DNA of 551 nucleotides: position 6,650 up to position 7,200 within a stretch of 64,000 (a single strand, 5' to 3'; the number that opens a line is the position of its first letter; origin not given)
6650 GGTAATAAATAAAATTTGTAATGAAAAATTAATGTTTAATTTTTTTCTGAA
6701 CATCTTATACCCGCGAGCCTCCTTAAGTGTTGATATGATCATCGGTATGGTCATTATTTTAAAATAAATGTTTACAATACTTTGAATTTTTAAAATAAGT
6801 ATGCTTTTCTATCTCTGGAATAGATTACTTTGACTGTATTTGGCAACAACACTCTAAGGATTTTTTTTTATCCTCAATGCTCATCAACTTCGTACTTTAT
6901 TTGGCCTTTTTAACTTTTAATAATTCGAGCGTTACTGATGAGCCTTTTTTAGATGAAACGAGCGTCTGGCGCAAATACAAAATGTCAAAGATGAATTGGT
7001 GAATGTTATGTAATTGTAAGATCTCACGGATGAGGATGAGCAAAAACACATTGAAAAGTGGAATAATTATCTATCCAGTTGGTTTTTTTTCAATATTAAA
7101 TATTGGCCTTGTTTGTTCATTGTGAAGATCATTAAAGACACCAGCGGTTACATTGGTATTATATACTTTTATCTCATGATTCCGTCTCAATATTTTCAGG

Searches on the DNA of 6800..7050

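Call 5: search_rna_families(source=window, start=6800, end=7050, threshold=evalue, max_evalue=10, show_alignments=5)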
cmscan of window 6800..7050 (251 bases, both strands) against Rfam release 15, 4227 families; matches with E-value up to 10: 6.
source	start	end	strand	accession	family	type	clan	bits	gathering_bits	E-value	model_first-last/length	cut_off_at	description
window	6929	6972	+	RF00163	Hammerhead_1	Gene; ribozyme;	CL00010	15.7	34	0.47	1-45/45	no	Hammerhead ribozyme (type I)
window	6984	7046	+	RF02153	NBR2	Gene; lncRNA;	-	14.9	40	7.9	1-63/63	no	Neighbour of BRCA1 gene 2 converved region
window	6800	6888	-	RF02384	FasX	Gene; sRNA;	-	14.8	100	2.8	1-89/205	3'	FasX small RNA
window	6940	7045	+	RF01932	bxd_4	Gene; lncRNA;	-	13.5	40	3.2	1-106/106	no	Bithoraxoid conserved region 4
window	6933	7004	+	RF01185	snR75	Gene; snRNA; snoRNA; CD-box;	CL00045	10.3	40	7.9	1-88/88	no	Small nucleolar RNA snR75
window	7029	7050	+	RF01306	sR52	Gene; snRNA; snoRNA; CD-box;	-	10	50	9.7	1-22/60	3'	Small nucleolar RNA sR52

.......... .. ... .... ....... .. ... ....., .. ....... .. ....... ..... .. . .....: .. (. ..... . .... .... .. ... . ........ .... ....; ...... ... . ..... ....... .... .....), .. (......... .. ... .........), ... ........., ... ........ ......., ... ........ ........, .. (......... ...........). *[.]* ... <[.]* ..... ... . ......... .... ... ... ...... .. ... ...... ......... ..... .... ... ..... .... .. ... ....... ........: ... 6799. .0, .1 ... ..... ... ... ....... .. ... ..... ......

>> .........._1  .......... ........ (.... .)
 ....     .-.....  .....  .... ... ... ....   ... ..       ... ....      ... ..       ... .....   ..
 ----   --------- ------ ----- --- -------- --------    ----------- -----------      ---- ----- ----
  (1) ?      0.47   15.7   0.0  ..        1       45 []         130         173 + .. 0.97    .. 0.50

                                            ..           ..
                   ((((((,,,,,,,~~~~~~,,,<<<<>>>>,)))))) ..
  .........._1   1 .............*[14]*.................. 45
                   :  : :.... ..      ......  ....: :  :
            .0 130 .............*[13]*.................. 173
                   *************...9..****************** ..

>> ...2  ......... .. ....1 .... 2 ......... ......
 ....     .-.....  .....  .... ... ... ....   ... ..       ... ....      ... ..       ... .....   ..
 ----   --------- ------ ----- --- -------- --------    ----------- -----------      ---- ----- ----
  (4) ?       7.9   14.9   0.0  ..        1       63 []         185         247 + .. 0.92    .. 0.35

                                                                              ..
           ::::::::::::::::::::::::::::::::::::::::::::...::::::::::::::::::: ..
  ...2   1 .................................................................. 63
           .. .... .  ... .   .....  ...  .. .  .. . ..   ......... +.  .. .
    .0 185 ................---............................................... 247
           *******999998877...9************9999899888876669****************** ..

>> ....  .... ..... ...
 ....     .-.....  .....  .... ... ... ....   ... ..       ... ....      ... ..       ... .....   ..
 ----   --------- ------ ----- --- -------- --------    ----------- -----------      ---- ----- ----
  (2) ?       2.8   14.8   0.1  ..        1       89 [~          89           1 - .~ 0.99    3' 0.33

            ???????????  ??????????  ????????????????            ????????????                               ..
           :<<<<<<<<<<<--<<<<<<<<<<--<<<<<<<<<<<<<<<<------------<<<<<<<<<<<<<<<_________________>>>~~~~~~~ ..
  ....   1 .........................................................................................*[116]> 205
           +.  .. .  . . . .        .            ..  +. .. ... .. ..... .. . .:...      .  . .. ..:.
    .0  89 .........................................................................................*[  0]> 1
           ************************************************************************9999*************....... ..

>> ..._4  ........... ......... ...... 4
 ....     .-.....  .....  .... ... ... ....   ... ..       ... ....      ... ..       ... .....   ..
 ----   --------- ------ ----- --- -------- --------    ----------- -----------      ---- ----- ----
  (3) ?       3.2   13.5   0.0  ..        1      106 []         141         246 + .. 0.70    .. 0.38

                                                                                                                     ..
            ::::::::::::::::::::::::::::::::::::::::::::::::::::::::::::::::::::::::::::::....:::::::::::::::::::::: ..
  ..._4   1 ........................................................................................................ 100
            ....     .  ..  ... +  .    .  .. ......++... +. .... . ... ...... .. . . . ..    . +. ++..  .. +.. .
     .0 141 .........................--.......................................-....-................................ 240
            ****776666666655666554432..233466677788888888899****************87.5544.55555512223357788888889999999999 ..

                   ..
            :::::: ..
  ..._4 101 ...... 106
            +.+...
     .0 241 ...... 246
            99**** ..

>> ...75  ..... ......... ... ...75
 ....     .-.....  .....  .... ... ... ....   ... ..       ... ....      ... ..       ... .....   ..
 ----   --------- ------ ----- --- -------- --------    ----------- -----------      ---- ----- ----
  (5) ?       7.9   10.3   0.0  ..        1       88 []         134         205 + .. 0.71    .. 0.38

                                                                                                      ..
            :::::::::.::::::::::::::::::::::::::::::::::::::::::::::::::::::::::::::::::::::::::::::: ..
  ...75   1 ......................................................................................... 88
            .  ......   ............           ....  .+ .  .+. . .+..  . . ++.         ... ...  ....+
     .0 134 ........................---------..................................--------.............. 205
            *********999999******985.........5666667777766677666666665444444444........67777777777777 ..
